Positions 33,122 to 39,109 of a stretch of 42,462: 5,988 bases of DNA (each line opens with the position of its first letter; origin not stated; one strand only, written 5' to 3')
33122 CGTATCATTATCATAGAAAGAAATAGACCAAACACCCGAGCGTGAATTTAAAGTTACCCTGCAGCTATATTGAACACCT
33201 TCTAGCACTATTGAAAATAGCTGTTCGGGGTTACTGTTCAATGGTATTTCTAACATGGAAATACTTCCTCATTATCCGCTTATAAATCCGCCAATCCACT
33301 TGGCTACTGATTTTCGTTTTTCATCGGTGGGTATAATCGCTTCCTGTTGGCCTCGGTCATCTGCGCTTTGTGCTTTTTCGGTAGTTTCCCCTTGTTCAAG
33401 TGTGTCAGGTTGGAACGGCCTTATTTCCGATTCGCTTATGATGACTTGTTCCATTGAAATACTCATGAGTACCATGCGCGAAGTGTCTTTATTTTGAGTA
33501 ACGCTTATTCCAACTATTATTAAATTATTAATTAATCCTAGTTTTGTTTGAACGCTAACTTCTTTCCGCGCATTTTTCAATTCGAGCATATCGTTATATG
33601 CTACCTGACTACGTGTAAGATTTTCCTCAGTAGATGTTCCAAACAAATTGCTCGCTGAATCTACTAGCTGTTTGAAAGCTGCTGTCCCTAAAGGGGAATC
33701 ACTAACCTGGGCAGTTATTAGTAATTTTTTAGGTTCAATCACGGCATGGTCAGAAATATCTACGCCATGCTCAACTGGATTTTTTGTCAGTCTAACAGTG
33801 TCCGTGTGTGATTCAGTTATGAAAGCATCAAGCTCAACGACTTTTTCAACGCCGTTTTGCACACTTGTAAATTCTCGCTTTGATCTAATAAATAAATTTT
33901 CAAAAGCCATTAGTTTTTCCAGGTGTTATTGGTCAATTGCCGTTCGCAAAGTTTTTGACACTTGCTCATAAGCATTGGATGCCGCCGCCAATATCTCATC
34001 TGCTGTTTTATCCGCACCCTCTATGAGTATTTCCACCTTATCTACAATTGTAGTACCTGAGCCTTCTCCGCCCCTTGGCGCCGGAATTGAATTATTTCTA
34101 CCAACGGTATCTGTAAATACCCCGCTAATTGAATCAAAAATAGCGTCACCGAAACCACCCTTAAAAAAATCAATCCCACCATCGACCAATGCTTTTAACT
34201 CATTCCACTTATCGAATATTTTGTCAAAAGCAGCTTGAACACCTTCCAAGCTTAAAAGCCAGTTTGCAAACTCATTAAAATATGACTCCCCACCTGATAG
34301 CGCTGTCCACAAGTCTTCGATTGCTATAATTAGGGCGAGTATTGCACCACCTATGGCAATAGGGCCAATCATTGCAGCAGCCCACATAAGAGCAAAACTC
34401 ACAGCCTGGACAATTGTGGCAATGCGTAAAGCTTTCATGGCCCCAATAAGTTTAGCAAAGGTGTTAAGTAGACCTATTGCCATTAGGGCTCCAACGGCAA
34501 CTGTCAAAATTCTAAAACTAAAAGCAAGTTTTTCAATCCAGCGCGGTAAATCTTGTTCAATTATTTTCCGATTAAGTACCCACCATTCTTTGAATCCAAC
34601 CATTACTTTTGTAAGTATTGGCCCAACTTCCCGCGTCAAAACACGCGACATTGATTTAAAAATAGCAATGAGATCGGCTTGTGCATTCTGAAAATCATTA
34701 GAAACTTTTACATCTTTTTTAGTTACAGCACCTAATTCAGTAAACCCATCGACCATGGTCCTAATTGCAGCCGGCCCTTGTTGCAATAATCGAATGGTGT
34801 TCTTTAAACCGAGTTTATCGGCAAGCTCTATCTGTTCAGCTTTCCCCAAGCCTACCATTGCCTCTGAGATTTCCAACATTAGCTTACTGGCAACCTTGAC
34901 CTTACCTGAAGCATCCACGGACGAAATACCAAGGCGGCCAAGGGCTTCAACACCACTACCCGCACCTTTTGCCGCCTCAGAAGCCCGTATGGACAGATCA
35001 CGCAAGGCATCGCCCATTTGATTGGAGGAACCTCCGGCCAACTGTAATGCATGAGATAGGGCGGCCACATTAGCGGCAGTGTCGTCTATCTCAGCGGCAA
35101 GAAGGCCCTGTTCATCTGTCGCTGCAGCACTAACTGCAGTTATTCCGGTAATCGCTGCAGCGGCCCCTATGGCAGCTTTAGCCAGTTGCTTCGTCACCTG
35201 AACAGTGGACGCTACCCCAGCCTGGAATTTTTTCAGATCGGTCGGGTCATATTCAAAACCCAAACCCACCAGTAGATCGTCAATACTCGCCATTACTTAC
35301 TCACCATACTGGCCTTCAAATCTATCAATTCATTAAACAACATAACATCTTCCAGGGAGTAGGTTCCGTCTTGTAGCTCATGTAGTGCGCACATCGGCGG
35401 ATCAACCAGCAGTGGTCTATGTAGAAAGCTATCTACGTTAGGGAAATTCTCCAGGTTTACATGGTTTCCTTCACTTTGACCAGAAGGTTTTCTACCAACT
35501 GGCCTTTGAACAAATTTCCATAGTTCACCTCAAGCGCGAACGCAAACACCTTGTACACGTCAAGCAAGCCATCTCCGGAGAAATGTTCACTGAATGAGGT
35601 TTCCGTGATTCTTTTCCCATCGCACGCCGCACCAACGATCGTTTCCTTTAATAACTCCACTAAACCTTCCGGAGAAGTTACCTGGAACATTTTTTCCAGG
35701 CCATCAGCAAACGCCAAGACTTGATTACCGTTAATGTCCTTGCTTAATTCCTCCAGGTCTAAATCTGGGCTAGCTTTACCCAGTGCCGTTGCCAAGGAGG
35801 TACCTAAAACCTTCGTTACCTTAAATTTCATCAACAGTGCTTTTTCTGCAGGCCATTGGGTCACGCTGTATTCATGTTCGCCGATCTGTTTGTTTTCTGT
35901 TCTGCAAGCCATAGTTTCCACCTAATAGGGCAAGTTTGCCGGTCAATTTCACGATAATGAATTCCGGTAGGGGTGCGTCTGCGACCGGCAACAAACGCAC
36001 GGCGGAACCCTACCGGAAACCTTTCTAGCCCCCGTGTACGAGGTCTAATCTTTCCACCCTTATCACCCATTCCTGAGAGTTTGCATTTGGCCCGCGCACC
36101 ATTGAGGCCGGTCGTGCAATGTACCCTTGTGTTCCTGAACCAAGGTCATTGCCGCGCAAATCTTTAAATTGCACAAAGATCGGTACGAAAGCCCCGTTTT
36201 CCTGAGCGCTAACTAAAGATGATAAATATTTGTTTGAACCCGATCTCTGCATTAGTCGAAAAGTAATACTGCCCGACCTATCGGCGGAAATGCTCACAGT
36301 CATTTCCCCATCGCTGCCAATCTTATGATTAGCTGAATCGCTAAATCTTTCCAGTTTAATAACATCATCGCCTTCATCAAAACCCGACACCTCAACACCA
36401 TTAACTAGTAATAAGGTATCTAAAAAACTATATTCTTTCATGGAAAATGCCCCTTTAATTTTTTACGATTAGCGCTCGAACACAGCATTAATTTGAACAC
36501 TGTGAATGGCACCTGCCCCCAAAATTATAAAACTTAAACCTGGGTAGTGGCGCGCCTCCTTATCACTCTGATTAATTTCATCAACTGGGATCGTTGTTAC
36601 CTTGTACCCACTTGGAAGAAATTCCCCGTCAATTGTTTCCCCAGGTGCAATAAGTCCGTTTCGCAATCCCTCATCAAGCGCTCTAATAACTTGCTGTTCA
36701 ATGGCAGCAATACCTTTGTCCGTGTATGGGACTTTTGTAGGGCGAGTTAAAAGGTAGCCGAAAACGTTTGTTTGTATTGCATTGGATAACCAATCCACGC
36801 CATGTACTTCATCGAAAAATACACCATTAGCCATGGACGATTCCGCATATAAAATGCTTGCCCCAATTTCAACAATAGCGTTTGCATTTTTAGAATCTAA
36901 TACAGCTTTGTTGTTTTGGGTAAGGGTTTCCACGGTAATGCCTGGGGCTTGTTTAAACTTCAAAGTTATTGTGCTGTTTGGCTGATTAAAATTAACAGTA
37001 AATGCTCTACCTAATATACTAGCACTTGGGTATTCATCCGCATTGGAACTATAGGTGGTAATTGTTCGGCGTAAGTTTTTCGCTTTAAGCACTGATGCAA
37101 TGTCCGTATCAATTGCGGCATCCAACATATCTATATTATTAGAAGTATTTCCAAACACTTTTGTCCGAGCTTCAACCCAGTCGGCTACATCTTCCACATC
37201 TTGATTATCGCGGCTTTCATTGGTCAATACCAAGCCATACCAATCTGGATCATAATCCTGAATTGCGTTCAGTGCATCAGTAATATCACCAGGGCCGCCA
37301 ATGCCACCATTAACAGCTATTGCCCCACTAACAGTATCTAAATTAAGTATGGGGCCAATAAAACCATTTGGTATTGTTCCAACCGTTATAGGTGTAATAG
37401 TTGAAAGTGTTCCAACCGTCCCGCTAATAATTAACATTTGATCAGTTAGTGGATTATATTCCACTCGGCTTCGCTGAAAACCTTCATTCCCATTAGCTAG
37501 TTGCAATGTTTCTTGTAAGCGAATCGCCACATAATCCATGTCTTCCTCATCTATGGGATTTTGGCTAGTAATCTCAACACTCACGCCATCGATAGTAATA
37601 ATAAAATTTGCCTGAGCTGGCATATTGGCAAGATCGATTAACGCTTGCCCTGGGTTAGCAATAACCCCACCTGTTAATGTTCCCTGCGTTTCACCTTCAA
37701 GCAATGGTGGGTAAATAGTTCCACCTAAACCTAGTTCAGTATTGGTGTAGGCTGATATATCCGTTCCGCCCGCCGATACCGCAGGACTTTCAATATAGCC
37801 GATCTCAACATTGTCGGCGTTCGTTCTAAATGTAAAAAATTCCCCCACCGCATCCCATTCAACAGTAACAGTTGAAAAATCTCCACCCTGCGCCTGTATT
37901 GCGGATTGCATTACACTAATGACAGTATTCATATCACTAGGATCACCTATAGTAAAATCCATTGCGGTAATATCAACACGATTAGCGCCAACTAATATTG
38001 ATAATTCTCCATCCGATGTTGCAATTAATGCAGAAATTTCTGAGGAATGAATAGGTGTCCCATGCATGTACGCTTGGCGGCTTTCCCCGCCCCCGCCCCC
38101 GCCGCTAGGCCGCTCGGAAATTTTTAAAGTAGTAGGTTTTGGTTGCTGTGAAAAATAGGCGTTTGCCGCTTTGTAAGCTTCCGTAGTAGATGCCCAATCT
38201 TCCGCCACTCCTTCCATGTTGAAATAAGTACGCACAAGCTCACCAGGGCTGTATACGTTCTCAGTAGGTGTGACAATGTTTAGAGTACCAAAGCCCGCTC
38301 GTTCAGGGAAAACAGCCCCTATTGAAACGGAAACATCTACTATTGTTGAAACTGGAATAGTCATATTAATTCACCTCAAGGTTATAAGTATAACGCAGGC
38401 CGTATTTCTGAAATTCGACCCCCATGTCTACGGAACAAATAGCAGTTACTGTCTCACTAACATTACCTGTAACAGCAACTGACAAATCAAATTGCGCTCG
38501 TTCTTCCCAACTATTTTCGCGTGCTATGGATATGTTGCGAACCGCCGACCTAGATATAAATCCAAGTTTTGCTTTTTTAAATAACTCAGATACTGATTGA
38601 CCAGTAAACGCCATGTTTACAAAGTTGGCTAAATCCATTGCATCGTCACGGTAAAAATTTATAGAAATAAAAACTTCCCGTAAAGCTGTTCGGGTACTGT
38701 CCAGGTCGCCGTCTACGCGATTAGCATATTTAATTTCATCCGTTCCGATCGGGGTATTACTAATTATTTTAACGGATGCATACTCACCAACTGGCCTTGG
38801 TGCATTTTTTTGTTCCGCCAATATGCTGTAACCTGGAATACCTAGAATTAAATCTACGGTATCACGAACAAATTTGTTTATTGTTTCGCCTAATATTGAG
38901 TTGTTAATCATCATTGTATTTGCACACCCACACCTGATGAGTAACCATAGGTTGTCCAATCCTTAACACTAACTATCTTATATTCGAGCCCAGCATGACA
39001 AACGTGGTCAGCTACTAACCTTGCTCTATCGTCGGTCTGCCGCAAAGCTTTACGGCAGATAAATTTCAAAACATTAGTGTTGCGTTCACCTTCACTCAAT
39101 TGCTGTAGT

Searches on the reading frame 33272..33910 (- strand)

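Call 10: search_protein_families(library=phrogs, proteins=[window:33272-33910:-], max_evalue=0.001)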
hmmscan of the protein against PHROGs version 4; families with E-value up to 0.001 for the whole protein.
window:33272-33910:- (212 aa): 6 families
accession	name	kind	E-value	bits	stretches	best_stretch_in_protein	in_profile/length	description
phrog_817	-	tail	4e-33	115.6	1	18-205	11-194/200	tail fiber protein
phrog_17031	-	tail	1.1e-07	32.7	1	25-156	74-222/300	tail protein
phrog_5197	-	unknown function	1.2e-07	32.2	1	28-154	66-188/295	-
phrog_1517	-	lysis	2.1e-07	31.8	1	22-199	11-171/202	endolysin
phrog_5090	-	tail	6.8e-06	26.6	0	10-72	8-76/213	baseplate hub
phrog_29701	-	unknown function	0.0005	20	0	19-78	18-77/375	-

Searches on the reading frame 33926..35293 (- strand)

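Call 9: search_protein_families(library=phrogs, proteins=[window:33926-35293:-], max_evalue=0.001)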
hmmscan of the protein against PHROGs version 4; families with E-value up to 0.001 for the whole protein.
window:33926-35293:- (455 aa): 15 families
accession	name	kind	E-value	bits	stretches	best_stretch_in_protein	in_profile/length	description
phrog_8125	-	tail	4.4e-40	139.3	1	18-384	56-406/578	tail length tape measure protein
phrog_9388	-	unknown function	1.2e-32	114.4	1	4-371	5-361/615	-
phrog_2276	-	tail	3.1e-24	86.6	1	3-384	25-430/673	tail length tape measure protein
phrog_8462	-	tail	2.1e-20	74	1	27-428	46-427/672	tail length tape measure protein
phrog_12506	-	tail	1.4e-18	68.3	1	4-204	6-207/218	tail length tape measure protein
phrog_12278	-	tail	9.9e-18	65.6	1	5-366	6-352/448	tail fiber protein/ lysozyme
phrog_34923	-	tail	1e-14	55.1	1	29-367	101-422/540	tail length tape measure protein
phrog_3824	-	unknown function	2.3e-11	44.4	1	28-345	56-347/750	-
phrog_2013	-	tail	4.7e-11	43.1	1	25-237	51-268/657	lytic tail protein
phrog_9570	-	tail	1.5e-10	41.7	1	20-332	56-379/689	tail length tape measure protein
phrog_10574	-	tail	1.5e-08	34.8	1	93-195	110-217/640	tail length tape measure protein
phrog_9483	-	tail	1.9e-05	24.4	1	30-230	40-243/657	tail length tape measure protein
phrog_13338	-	unknown function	3.8e-05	23.1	1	36-254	38-250/903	-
phrog_4704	-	tail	8.3e-05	22.4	1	20-161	307-441/625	tail length tape measure protein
phrog_17230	-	tail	0.00042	20.1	0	3-232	7-236/580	tail fiber protein/ lysozyme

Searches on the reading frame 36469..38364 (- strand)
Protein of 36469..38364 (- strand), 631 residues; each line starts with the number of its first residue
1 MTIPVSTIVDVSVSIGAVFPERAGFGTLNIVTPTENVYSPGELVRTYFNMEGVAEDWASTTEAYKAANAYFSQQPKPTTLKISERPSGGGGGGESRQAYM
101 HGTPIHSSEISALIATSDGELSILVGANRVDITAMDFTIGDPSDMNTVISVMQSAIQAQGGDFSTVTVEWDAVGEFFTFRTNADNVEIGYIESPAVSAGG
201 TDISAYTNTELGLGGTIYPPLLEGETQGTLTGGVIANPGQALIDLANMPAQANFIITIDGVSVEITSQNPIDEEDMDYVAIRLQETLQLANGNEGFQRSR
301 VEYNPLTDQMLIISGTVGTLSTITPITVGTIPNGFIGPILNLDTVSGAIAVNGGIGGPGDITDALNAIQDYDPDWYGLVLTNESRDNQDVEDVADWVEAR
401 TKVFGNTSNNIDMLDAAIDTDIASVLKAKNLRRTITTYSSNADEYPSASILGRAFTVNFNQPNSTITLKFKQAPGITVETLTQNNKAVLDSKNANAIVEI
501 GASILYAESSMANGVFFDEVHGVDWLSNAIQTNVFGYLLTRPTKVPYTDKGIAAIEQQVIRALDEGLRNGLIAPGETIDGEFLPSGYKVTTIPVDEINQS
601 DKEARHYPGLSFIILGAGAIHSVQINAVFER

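Call 9: search_protein_families(library=phrogs, proteins=[window:36469-38364:-], max_evalue=0.001)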
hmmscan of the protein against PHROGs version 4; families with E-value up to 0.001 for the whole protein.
window:36469-38364:- (631 aa): 3 families
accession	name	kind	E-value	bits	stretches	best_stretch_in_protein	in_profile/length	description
phrog_205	-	tail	2e-115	387.2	1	1-629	11-432/455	tail sheath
phrog_9590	-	unknown function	1.8e-40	140.3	1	400-627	168-370/377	-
phrog_38059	-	unknown function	6.9e-05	24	1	561-628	10-87/88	-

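Call 20: search_dna_similar(query=window:36469-38364:-, collection=phages, mode=protein, max_rows=15)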
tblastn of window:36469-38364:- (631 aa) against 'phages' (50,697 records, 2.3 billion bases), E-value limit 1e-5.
Records with a match: 1446; places in all: 1449; records where one place covers at least 80% of the query: 8.
Best place of each record, by identity: <60% 1446.
By first word of the organism name: Escherichia 286; Vibrio 279; Pseudomonas 231; Salmonella 125; Rheinheimera 115; Klebsiella 77; Erwinia 54; Aeromonas 37; Shigella 24; Campylobacter 22; and 47 more.
By host as written in the record: - 320; Rheinheimera sp. BAL341 115; Escherichia coli 107; Pseudomonas aeruginosa 72; Klebsiella pneumoniae 44; Escherichia coli K-12 MG1655 35; Erwinia amylovora 27; Pseudomonas aeruginosa PAO1 26; and 316 more.
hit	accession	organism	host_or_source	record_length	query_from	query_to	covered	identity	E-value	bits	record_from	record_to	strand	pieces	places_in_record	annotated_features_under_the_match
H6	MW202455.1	Caudoviricetes sp.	Manatee Spring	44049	1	631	94%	36.6%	1e-69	338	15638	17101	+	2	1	hypothetical protein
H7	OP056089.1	Vibrio phage vB_VpaM_VPs20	Vibrio parahaemolyticus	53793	1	629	93%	37.0%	6e-80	347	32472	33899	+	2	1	tail sheath protein | tail completion protein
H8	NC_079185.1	Vibrio phage vB_VpaM_VPs20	Vibrio parahaemolyticus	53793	1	629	93%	37.0%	6e-80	347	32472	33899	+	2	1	tail sheath protein | tail completion protein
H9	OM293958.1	Bordetella phage vB_BaM-IFTN9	Bordetella avium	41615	3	625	90%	33.0%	6e-46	243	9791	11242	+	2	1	hypothetical protein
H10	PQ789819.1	Burkholderia phage vB_E192a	Burkholderia sp.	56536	3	625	93%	29.9%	5e-34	206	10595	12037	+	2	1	hypothetical protein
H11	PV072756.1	Burkholderia phage vB_PL1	Burkholderia sp.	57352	3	625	93%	29.9%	5e-34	206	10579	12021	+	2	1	hypothetical protein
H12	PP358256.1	Ralstonia phage PY059YO380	Ralstonia solanacearum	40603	3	623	94%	28.3%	7e-37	215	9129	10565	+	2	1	hypothetical protein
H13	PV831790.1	Aeromonas phage AS2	Aeromonas salmonicida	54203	1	629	67%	38.7%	7e-68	302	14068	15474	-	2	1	hypothetical protein (x2)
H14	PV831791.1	Aeromonas phage AS3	Aeromonas salmonicida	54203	1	629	67%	38.7%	7e-68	302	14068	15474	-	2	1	hypothetical protein (x2)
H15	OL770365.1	Aeromonas phage BUCT696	Aeromonas veronii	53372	1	629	67%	38.5%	2e-68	305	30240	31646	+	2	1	hypothetical protein (x2)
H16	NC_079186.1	Aeromonas phage BUCT696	Aeromonas veronii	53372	1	629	67%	38.5%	2e-68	305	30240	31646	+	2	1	hypothetical protein (x2)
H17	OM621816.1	Edwardsiella phage vB_EpM_ZHS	Edwardsiella piscicida EIB202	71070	2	625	82%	31.6%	3e-25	181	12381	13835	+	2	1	tail sheath protein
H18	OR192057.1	Acinetobacter phage A785.1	Acinetobacter baumannii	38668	1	621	73%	33.2%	4e-40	241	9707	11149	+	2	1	hypothetical protein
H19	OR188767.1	Acinetobacter phage BUCTT20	Acinetobacter baumannii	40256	1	621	73%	33.2%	4e-40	241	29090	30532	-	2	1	DUF3383 domain-containing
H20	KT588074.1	Acinetobacter phage Ab105-1phi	Acinetobacter baumannii Ab105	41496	1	621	73%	33.2%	4e-40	241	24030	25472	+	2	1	hypothetical protein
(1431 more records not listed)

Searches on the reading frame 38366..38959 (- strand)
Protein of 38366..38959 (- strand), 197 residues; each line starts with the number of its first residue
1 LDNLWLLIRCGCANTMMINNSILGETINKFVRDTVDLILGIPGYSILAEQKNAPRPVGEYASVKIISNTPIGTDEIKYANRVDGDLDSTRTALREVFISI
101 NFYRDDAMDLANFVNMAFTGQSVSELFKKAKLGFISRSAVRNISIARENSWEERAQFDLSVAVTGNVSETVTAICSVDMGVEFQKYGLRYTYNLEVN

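Call 10: search_protein_families(library=phrogs, proteins=[window:38366-38959:-], max_evalue=0.001)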
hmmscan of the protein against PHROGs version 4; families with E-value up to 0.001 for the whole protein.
window:38366-38959:- (197 aa): 6 families
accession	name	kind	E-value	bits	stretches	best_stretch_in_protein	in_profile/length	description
phrog_12771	-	connector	4.3e-18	66.4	1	31-184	10-159/170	tail completion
phrog_6588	-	unknown function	1.2e-17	65.4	1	27-185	6-166/176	-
phrog_6920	-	unknown function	3.9e-15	56.8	1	31-182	14-160/170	-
phrog_1876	-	unknown function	2.2e-11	44.7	1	17-181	2-165/172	-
phrog_7975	-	connector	1.4e-06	28.9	1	27-179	6-161/182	tail terminator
phrog_4528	-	unknown function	0.00053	20.7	1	35-174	20-155/202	-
